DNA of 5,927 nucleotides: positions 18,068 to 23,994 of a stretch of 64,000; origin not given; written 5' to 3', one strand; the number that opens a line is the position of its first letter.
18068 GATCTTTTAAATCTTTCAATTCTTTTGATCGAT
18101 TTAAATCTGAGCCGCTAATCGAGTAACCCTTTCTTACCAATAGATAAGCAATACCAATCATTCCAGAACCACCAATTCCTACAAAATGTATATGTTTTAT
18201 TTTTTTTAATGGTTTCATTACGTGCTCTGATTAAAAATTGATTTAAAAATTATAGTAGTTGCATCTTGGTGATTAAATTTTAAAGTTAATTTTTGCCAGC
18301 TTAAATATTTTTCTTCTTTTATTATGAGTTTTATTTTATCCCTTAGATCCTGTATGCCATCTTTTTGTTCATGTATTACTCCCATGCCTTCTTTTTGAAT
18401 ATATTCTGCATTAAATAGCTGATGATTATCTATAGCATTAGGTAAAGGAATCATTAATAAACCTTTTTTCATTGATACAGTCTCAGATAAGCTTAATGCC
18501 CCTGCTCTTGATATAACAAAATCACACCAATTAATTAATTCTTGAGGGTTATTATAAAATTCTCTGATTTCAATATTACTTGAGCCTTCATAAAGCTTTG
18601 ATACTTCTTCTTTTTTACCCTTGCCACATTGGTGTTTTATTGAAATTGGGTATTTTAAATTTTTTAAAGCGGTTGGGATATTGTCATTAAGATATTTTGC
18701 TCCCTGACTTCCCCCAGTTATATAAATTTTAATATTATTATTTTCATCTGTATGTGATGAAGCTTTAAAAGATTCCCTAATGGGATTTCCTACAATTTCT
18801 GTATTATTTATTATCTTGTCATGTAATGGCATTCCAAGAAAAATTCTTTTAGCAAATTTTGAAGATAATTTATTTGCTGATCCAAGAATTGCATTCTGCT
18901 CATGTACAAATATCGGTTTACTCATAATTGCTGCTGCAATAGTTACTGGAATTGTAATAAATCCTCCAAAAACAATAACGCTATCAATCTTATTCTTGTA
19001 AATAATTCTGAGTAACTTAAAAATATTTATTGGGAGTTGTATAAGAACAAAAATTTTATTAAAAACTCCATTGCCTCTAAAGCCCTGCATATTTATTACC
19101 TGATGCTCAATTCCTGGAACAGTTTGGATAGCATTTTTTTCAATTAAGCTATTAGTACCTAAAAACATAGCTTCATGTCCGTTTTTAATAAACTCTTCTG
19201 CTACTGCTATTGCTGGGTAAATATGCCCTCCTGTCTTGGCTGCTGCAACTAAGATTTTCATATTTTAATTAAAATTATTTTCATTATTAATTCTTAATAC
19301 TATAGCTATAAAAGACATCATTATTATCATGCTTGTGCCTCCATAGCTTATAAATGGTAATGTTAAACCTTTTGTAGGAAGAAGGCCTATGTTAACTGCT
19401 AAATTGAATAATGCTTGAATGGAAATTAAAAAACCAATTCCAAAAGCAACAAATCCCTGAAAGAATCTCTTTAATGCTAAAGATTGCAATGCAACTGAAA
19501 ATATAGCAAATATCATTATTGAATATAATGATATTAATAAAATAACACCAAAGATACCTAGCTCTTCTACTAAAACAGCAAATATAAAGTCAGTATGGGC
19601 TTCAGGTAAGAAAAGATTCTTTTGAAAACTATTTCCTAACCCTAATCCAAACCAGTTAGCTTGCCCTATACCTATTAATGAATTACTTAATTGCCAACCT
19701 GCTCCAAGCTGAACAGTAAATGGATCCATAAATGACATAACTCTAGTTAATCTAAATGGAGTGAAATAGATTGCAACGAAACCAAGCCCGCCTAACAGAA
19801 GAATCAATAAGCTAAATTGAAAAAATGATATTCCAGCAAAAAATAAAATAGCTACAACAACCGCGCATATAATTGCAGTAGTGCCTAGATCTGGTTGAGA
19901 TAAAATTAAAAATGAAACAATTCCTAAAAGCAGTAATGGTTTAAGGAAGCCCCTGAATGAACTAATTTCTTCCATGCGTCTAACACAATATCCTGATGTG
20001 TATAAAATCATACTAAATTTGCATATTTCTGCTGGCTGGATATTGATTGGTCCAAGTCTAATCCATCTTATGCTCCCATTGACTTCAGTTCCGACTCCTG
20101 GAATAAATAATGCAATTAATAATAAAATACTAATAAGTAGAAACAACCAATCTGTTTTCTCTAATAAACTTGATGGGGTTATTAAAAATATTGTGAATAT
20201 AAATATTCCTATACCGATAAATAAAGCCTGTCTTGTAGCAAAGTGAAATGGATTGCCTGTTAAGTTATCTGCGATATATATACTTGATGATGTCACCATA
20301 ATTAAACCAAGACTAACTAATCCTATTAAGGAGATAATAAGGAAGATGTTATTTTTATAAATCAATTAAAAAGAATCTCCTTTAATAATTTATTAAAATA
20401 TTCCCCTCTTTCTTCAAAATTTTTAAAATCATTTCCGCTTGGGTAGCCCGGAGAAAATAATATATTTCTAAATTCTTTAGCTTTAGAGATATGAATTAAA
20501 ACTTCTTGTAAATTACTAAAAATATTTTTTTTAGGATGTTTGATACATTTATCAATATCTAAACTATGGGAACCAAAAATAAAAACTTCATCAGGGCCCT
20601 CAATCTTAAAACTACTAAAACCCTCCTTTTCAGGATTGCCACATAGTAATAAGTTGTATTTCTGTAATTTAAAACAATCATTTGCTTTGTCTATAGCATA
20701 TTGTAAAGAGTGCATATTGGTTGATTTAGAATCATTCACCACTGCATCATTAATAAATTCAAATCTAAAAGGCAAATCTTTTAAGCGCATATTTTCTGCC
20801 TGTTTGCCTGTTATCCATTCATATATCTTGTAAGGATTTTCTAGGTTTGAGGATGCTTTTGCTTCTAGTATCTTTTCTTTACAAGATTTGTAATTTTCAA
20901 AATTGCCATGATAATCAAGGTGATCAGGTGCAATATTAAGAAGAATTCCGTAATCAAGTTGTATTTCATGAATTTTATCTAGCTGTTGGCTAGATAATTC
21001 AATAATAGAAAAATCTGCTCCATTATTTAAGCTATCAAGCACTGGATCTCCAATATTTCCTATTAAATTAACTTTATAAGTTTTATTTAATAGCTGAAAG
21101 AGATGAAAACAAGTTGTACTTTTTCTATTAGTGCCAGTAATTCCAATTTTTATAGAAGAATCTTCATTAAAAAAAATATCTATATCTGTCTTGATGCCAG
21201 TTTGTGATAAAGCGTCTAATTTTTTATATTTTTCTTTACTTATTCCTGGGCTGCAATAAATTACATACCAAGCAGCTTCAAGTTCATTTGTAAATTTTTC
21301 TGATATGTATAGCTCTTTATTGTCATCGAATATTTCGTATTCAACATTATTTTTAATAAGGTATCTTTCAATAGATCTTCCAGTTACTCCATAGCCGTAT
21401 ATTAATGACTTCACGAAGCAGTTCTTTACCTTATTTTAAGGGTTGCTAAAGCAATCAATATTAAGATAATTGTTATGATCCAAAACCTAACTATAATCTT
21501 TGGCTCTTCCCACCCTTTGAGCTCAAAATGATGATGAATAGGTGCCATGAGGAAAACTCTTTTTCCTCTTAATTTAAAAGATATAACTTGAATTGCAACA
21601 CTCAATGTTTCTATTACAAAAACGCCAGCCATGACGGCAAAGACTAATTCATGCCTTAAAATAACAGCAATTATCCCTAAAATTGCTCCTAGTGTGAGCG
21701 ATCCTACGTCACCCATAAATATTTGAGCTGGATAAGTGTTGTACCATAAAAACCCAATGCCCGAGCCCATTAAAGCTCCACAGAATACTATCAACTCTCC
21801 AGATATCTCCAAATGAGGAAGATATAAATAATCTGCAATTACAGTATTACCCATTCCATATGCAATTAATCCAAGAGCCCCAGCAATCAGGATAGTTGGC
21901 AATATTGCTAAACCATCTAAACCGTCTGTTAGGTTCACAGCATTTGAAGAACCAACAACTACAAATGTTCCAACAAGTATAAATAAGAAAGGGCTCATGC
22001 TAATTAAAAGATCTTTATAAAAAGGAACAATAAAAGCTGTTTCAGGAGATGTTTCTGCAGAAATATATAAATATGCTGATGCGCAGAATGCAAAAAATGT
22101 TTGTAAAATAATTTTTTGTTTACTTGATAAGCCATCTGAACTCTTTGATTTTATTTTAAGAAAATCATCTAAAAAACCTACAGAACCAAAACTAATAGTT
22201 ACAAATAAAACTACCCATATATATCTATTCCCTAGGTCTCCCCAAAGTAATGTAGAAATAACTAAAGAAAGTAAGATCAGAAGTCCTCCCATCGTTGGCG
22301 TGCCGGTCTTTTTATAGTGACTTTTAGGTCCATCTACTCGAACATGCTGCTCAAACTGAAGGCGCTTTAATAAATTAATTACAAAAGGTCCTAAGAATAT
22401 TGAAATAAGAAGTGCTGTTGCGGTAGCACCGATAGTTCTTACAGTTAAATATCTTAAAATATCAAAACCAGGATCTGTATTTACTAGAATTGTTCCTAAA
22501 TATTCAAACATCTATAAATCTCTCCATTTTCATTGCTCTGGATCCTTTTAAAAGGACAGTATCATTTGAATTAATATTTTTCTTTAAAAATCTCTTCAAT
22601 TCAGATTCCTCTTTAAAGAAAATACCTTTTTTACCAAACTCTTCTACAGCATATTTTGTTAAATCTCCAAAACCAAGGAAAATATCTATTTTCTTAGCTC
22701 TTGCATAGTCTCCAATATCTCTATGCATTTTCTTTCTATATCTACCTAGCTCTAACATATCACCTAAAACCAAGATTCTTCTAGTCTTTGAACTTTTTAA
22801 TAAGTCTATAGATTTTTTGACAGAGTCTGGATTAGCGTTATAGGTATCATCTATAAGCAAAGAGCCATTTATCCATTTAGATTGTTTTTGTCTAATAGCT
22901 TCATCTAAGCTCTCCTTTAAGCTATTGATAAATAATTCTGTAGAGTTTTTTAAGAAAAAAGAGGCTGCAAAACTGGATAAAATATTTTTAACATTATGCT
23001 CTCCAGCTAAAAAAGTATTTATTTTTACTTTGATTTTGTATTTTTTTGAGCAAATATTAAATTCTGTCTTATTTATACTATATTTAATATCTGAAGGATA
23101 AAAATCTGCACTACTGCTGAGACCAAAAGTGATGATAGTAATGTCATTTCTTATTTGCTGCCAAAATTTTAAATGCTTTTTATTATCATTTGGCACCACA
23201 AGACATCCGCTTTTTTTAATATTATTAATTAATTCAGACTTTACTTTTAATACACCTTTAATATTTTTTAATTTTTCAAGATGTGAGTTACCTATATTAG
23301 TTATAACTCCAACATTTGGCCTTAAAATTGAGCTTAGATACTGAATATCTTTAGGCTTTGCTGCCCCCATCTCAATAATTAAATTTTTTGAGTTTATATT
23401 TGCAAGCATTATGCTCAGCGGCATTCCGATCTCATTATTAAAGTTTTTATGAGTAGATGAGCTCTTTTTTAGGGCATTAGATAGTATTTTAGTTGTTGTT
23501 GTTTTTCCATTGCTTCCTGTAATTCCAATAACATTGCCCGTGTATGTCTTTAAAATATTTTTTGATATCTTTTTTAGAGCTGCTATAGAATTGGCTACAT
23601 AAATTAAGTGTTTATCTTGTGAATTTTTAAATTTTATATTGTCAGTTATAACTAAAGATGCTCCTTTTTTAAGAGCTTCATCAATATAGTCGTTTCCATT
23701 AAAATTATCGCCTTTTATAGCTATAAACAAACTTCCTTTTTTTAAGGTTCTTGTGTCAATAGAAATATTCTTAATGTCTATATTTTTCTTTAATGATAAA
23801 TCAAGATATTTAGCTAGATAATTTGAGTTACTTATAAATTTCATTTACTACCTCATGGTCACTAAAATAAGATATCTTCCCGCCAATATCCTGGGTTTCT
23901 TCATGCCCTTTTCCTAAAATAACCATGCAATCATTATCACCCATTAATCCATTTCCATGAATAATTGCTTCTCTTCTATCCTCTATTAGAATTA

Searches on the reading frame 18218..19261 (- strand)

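Call 60: search_protein_families(library=ncbifam, proteins=[window:18218-19261:-], max_evalue=0.00001)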
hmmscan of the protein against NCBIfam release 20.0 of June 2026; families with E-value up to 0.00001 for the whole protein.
window:18218-19261:- (347 aa): 8 families
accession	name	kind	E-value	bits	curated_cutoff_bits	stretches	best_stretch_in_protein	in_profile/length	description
TIGR01133.1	murG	equivalog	7.7e-71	238.9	250.25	1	1-341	6-352/353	undecaprenyldiphospho-muramoylpentapeptide beta-N-acetylglucosaminyltransferase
NF009102.0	PRK12446.1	equivalog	1.6e-37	129.3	339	1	2-340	3-347/352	undecaprenyldiphospho-muramoylpentapeptide beta-N-acetylglucosaminyltransferase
NF041548.1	PssE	equivalog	3.6e-10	39.9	120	1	227-311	40-124/146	PssE/Cps14G family polysaccharide biosynthesis glycosyltransferase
TIGR00661.1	MJ1255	subfamily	6.7e-10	38.7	195.9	1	124-302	140-302/321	MJ1255/VC2487 family glycosyltransferase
NF010135.0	PRK13609.1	equivalog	9.1e-09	34.7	500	1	155-345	173-368/388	diglucosyl diacylglycerol synthase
NF041549.1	PssD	equivalog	6.5e-07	29.8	110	1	7-119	3-108/151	PssD/Cps14F family polysaccharide biosynthesis glycosyltransferase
TIGR01426.2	MGT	subfamily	3.3e-06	26.4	260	0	12-41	7-36/393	macrolide family glycosyltransferase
TIGR03590.1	PseG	equivalog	6.9e-06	25.9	153.55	0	161-273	154-269/280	UDP-2,4-diacetamido-2,4,6-trideoxy-beta-L-altropyranose hydrolase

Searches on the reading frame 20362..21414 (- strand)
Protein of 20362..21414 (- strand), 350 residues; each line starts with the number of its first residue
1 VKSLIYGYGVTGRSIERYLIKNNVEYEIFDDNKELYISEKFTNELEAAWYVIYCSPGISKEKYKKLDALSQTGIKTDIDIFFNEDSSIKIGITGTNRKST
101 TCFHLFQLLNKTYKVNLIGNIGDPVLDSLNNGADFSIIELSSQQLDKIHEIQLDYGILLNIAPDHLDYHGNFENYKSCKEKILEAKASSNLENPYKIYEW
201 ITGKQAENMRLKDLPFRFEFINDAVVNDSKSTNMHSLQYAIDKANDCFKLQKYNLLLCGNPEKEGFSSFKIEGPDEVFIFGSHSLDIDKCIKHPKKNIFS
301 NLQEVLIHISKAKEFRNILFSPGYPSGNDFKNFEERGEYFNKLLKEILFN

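Call 60: search_protein_families(library=ncbifam, proteins=[window:20362-21414:-], max_evalue=0.00001)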
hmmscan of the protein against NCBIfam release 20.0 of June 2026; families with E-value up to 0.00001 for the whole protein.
window:20362-21414:- (350 aa): 13 families
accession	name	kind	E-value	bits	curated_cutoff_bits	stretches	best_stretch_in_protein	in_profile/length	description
TIGR01087.1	murD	equivalog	2.5e-53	181.7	211.95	2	4-188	3-207/441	UDP-N-acetylmuramoyl-L-alanine--D-glutamate ligase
NF001126.0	PRK00139.1-4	equivalog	7.5e-17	61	373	1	128-189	167-230/486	UDP-N-acetylmuramoyl-L-alanyl-D-glutamate--2,6-diaminopimelate ligase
TIGR01085.1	murE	subfamily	2.3e-15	56.5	257.3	1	130-193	153-216/472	UDP-N-acetylmuramyl-tripeptide synthetase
NF053647.1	pMurD2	equivalog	6.8e-13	48.3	550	1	16-188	32-209/405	pseudomurein biosynthesis peptide ligase pMurD2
NF008896.0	PRK11929.1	equivalog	2.5e-11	42.2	1023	1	130-184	177-233/965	bifunctional UDP-N-acetylmuramoyl-L-alanyl-D-glutamate--2,6-diaminopimelate ligase MurE/UDP-N-acetylmuramoyl-tripeptide--D-alanyl-D-alanine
NF001123.0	PRK00139.1-1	equivalog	3.5e-11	42.5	586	1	130-187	172-231/493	UDP-N-acetylmuramoyl-L-alanyl-D-glutamate--2,6-diaminopimelate ligase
NF053646.1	pMurD1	equivalog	8e-11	41.2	610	1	52-204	70-235/465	pseudomurein biosynthesis peptide ligase pMurD1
NF053645.1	pMurC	equivalog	8.5e-11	41.2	560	1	28-188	42-215/492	pseudomurein biosynthesis peptide ligase pMurC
NF010628.0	PRK14022.1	equivalog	8.8e-11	41.2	536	1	127-186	173-236/483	UDP-N-acetylmuramoyl-L-alanyl-D-glutamate--L-lysine ligase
NF001124.0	PRK00139.1-2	equivalog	1.9e-10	40.1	476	1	130-187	174-233/500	UDP-N-acetylmuramoyl-L-alanyl-D-glutamate--2,6-diaminopimelate ligase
NF001129.0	PRK00139.2-3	equivalog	2.9e-10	39.2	762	1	128-189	183-248/517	UDP-N-acetylmuramoyl-L-alanyl-D-glutamate--2,6-diaminopimelate ligase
NF001130.0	PRK00139.2-4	equivalog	1.8e-09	36.8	715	1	128-183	176-235/516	UDP-N-acetylmuramoyl-L-alanyl-D-glutamate--2,6-diaminopimelate ligase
NF001127.0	PRK00139.2-1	equivalog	4e-06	25.8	997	0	128-183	176-235/520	UDP-N-acetylmuramoyl-L-alanyl-D-glutamate--2,6-diaminopimelate ligase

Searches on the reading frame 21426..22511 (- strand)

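Call 60: search_protein_families(library=ncbifam, proteins=[window:21426-22511:-], max_evalue=0.00001)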
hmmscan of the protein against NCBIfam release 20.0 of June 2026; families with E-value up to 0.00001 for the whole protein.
window:21426-22511:- (361 aa): 2 families
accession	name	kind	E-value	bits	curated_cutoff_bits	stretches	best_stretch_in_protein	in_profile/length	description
TIGR00445.1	mraY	equivalog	2e-129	431.7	192.05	1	37-361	1-321/321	phospho-N-acetylmuramoyl-pentapeptide-transferase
NF053644.1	MraY_archaea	equivalog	6.5e-33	114.5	450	2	175-355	180-340/340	pseudomurein biosynthesis MraY family phospho-N-acetylmuramoyl-pentapeptide-transferase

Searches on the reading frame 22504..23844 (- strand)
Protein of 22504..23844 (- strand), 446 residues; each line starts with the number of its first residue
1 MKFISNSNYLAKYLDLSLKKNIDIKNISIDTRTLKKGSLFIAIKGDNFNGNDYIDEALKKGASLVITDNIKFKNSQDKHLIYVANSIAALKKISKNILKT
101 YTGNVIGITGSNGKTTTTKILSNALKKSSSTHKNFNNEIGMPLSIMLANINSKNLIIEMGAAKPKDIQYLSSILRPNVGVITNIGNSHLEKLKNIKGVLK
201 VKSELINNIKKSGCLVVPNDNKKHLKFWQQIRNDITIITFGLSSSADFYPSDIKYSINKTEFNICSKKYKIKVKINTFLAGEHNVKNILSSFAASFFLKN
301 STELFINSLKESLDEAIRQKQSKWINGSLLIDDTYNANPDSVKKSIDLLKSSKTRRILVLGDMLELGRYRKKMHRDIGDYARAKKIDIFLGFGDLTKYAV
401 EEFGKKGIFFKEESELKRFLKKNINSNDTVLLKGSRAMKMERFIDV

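Call 60: search_protein_families(library=ncbifam, proteins=[window:22504-23844:-], max_evalue=0.00001)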
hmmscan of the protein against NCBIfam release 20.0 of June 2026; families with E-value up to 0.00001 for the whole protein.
window:22504-23844:- (446 aa): 21 families
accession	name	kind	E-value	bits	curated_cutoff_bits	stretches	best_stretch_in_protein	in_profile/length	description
TIGR01143.1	murF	subfamily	3.1e-114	382.2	288.6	1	29-445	1-416/418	UDP-N-acetylmuramoyl-tripeptide--D-alanyl-D-alanine ligase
NF008896.0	PRK11929.1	equivalog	3.3e-109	366.1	1023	1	16-445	519-954/965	bifunctional UDP-N-acetylmuramoyl-L-alanyl-D-glutamate--2,6-diaminopimelate ligase MurE/UDP-N-acetylmuramoyl-tripeptide--D-alanyl-D-alanine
NF008041.0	PRK10773.1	equivalog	2.8e-69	234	551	1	19-444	19-444/453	UDP-N-acetylmuramoyl-tripeptide--D-alanyl-D-alanine ligase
NF010693.0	PRK14093.1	equivalog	1.7e-67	228.2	544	1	23-443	27-460/479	UDP-N-acetylmuramoylalanyl-D-glutamyl-2,6-diaminopimelate--D-alanyl-D-alanine ligase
NF008897.0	PRK11930.1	equivalog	2.2e-66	224.5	804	1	19-443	19-449/822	bifunctional UDP-N-acetylmuramoyl-tripeptide:D-alanyl-D-alanine ligase/alanine racemase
NF001126.0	PRK00139.1-4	equivalog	1.6e-40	139.1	373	2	13-129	12-130/486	UDP-N-acetylmuramoyl-L-alanyl-D-glutamate--2,6-diaminopimelate ligase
NF001124.0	PRK00139.1-2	equivalog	8.5e-34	117.1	476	2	18-128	22-134/500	UDP-N-acetylmuramoyl-L-alanyl-D-glutamate--2,6-diaminopimelate ligase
TIGR01085.1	murE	subfamily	2.3e-32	112.5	257.3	2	22-128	2-110/472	UDP-N-acetylmuramyl-tripeptide synthetase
NF001123.0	PRK00139.1-1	equivalog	1.6e-25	89.8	586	1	18-126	14-130/493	UDP-N-acetylmuramoyl-L-alanyl-D-glutamate--2,6-diaminopimelate ligase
TIGR01082.1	murC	equivalog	1.1e-22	80.7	335.1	1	87-359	86-350/449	UDP-N-acetylmuramate--L-alanine ligase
TIGR01087.1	murD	equivalog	1.4e-20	73.8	211.95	1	102-432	103-415/441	UDP-N-acetylmuramoyl-L-alanine--D-glutamate ligase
NF053645.1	pMurC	equivalog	5.3e-19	68.3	560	1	72-245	72-248/492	pseudomurein biosynthesis peptide ligase pMurC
NF010628.0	PRK14022.1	equivalog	4.7e-17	61.9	536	2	20-129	31-137/483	UDP-N-acetylmuramoyl-L-alanyl-D-glutamate--L-lysine ligase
NF053648.1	pMurE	equivalog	2.9e-15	56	600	1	169-359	183-358/464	pseudomurein biosynthesis peptide ligase pMurE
TIGR02068.2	cya_phycin_syn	equivalog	1.8e-11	42.8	850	1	177-360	566-763/862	cyanophycin synthetase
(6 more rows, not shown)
